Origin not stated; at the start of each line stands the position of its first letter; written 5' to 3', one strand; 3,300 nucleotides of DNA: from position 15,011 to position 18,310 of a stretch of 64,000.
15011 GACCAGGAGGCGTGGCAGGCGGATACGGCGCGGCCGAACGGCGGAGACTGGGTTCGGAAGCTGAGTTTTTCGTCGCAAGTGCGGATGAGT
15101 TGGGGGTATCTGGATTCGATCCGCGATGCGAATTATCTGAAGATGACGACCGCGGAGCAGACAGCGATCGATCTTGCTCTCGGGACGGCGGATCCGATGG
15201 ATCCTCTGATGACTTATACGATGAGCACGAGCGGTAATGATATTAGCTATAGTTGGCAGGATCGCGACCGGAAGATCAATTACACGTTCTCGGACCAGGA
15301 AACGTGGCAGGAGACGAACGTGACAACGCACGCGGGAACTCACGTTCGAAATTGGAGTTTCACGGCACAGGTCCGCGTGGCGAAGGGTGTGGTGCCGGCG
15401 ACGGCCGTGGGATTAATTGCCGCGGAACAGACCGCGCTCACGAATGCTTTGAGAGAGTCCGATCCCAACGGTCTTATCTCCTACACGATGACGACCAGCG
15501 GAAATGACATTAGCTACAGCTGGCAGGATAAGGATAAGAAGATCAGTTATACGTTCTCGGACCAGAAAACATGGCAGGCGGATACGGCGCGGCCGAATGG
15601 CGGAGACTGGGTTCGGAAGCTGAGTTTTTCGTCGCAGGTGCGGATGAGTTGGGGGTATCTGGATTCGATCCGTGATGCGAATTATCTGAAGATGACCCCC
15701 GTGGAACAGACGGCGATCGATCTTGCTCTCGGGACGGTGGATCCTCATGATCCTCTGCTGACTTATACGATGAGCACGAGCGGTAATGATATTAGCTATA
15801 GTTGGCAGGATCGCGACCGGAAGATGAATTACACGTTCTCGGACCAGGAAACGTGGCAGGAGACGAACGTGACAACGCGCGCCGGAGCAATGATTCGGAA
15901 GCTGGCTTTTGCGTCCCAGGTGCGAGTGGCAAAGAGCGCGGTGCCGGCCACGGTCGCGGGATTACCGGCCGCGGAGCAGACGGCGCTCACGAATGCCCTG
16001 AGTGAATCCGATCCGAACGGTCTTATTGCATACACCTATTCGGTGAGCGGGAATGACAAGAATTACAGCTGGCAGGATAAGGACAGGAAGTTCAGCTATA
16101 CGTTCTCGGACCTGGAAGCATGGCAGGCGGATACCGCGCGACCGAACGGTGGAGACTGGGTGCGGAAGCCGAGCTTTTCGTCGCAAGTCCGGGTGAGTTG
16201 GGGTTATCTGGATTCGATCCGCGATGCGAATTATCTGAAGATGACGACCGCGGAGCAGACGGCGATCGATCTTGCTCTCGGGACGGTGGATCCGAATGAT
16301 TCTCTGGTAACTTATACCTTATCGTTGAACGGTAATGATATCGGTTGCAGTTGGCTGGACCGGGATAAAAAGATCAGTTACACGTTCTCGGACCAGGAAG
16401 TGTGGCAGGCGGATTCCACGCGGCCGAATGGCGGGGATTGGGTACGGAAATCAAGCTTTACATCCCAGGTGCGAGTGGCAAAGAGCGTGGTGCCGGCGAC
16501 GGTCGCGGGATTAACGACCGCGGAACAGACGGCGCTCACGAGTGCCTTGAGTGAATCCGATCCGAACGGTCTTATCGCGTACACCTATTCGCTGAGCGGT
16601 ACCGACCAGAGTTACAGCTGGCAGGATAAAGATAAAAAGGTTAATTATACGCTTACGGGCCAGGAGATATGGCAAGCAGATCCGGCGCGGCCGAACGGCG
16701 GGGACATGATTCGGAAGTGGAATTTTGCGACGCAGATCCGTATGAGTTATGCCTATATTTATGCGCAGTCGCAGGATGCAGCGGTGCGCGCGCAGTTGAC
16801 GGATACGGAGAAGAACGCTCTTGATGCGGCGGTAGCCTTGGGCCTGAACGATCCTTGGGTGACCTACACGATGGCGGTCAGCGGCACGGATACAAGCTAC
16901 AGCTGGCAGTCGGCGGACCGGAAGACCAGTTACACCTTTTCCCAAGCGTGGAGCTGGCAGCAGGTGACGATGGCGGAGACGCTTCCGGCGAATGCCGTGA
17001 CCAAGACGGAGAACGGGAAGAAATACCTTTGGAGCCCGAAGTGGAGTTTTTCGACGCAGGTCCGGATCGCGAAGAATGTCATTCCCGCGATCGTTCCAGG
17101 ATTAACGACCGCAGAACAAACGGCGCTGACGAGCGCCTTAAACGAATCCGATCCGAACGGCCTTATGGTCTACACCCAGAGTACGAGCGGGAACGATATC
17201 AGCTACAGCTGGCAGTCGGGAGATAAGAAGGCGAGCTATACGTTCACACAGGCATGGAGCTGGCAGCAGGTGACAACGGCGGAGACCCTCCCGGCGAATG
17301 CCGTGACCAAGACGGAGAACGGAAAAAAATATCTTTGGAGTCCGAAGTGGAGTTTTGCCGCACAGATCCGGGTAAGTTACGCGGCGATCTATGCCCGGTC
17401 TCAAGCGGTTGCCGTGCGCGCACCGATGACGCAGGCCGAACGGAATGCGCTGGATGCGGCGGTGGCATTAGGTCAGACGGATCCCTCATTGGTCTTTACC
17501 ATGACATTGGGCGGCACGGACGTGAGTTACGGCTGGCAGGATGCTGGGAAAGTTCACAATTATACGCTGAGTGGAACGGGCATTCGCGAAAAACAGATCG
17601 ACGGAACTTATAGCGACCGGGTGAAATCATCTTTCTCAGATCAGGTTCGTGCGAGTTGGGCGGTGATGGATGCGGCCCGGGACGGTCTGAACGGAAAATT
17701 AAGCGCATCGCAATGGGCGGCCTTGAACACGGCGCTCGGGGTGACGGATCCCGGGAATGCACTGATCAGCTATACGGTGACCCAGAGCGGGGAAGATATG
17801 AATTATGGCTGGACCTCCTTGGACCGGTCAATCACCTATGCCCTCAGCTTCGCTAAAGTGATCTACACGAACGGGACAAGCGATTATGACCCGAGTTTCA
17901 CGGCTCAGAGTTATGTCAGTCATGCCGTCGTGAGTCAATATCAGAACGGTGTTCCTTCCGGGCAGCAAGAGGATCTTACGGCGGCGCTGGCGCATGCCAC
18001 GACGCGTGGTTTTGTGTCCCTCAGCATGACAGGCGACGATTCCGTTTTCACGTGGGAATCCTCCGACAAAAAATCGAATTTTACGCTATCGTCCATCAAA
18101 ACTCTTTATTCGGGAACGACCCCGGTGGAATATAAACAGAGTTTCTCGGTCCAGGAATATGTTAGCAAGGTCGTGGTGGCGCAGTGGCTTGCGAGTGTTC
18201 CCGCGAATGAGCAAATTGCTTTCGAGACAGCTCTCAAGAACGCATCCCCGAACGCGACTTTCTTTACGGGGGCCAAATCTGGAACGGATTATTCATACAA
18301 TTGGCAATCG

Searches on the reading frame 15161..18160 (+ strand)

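Call 7: search_protein_families(library=pfam, proteins=[window:15161-18160:+], max_evalue=0.1)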
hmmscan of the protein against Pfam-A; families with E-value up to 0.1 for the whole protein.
window:15161-18160:+ (1000 aa): 3 families
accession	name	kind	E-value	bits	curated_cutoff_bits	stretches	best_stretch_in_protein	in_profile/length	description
PF11173.13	DUF2960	-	0.0047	17.8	27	0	116-163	4-51/79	Protein of unknown function (DUF2960)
PF25829.1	DUF7953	-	0.011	16.2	27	0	124-141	40-57/114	Domain of unknown function (DUF7953)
PF23890.1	DUF7242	-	0.086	12.7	27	0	700-722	185-207/248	Family of unknown function (DUF7242)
